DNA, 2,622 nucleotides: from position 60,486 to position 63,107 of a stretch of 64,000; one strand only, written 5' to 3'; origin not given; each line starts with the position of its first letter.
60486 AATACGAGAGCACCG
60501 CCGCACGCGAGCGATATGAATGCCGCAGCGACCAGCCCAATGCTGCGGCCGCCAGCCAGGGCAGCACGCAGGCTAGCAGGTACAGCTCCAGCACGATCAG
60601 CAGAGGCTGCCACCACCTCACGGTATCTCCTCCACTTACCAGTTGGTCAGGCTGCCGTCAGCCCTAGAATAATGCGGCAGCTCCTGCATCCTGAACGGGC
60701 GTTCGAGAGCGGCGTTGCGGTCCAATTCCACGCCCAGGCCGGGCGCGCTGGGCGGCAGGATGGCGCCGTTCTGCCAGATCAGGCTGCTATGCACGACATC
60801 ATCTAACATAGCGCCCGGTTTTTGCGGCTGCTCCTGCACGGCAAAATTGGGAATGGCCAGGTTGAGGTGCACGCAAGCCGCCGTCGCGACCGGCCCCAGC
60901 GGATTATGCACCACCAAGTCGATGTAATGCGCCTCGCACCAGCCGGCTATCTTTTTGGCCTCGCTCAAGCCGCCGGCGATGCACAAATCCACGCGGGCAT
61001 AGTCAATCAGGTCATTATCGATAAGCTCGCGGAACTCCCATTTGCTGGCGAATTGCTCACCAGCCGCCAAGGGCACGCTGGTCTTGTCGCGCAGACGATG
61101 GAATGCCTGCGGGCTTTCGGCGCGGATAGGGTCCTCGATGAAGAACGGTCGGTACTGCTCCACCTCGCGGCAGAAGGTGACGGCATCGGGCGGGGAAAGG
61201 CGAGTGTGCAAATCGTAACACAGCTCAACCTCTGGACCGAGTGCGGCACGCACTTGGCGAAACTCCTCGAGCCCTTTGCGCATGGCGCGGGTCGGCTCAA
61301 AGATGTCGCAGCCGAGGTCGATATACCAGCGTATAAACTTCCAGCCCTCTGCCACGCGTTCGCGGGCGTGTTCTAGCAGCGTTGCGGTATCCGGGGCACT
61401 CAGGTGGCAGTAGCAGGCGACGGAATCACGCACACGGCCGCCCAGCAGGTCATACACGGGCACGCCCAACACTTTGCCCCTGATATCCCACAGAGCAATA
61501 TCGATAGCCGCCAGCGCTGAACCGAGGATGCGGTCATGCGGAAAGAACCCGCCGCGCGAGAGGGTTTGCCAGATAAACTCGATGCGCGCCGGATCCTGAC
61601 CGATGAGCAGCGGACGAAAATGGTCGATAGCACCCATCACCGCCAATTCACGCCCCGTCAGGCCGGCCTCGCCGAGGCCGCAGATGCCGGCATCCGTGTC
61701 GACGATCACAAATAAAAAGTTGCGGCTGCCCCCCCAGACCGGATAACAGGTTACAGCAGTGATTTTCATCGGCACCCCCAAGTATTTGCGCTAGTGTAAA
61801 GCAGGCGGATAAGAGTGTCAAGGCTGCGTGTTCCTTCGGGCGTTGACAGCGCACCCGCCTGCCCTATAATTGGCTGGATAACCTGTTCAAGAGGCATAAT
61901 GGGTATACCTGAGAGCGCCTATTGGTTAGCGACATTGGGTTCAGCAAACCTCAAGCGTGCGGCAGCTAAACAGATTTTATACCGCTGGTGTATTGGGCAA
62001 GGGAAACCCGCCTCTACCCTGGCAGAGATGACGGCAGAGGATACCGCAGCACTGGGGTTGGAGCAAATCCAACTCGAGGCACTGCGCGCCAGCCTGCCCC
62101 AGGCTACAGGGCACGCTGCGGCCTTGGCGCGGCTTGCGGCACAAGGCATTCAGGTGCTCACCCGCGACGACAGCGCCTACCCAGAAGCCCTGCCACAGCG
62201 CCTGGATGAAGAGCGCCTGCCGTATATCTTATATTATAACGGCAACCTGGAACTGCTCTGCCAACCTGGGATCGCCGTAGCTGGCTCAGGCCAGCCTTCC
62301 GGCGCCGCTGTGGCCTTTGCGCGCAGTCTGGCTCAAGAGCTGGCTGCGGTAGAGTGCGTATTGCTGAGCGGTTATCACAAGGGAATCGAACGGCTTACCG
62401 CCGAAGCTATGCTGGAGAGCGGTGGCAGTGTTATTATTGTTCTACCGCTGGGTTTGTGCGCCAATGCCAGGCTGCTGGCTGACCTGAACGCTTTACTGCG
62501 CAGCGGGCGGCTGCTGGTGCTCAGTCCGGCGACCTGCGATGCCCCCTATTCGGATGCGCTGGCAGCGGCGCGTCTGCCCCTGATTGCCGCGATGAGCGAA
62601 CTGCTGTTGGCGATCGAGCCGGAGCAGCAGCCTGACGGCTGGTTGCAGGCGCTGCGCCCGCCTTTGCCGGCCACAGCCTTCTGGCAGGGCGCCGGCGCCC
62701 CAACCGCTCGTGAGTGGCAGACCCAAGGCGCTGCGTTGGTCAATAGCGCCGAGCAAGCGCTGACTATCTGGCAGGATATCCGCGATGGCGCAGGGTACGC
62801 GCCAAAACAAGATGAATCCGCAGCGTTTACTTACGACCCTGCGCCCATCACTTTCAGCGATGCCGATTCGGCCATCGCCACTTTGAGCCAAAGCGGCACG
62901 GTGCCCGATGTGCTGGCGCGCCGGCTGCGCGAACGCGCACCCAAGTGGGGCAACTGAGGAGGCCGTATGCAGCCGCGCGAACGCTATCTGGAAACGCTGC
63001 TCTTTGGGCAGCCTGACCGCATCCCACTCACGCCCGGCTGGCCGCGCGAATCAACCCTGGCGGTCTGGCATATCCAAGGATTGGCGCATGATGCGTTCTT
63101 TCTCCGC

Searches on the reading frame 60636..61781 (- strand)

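Call 58: search_protein_families(library=ncbifam, proteins=[window:60636-61781:-], max_evalue=1e-8)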
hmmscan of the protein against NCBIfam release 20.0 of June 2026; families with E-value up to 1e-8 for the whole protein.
window:60636-61781:- (381 aa): 10 families
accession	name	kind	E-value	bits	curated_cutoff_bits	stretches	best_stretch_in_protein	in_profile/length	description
NF043051.1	ManoateDhtManD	equivalog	1.1e-93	314.2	550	2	167-381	188-403/403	D-mannonate dehydratase ManD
NF010624.0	PRK14017.1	equivalog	2.7e-92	309.8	311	1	5-381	1-382/382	galactonate dehydratase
NF011654.0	PRK15072.1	subfamily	3.1e-92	309.5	430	2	168-381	190-404/404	D-galactonate dehydratase family protein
NF040790.2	glucon_galact_dh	equivalog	7.8e-57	192.9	750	1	22-357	25-365/390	bifunctional D-gluconate/D-galactonate dehydratase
NF040866.1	AraD_Arch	equivalog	6.4e-38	130.7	650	1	25-356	37-364/372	arabinonate dehydratase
TIGR02534.1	mucon_cyclo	subfamily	2.2e-33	115.8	334.95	1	21-356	28-360/368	muconate/chloromuconate family cycloisomerase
NF011968.0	PRK15440.1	equivalog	1.1e-31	110.2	393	1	25-364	62-394/395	L-rhamnonate dehydratase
NF047820.1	TalGalacDh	equivalog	2.6e-30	105.6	500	1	21-357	37-360/371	L-talarate/galactarate dehydratase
NF043002.1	HProlDhtase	equivalog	3.8e-25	88.5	500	1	25-355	36-356/366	cis-3-hydroxy-L-proline dehydratase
NF041118.1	A_G_epim_Thtga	equivalog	6.1e-13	48.6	500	1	24-291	33-289/341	L-Ala-D/L-Glu epimerase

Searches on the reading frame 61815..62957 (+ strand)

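Call 58: search_protein_families(library=ncbifam, proteins=[window:61815-62957:+], max_evalue=1e-8)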
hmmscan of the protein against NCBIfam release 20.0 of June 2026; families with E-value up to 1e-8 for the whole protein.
window:61815-62957:+ (380 aa): 2 families
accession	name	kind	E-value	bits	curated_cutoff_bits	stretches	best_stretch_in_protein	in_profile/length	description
TIGR00732.1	dprA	equivalog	5.3e-15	55.2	191.15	1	108-267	5-162/220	DNA-processing protein DprA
NF008007.0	PRK10736.1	equivalog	1.5e-13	50.7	495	1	72-216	34-173/374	DNA-protecting protein DprA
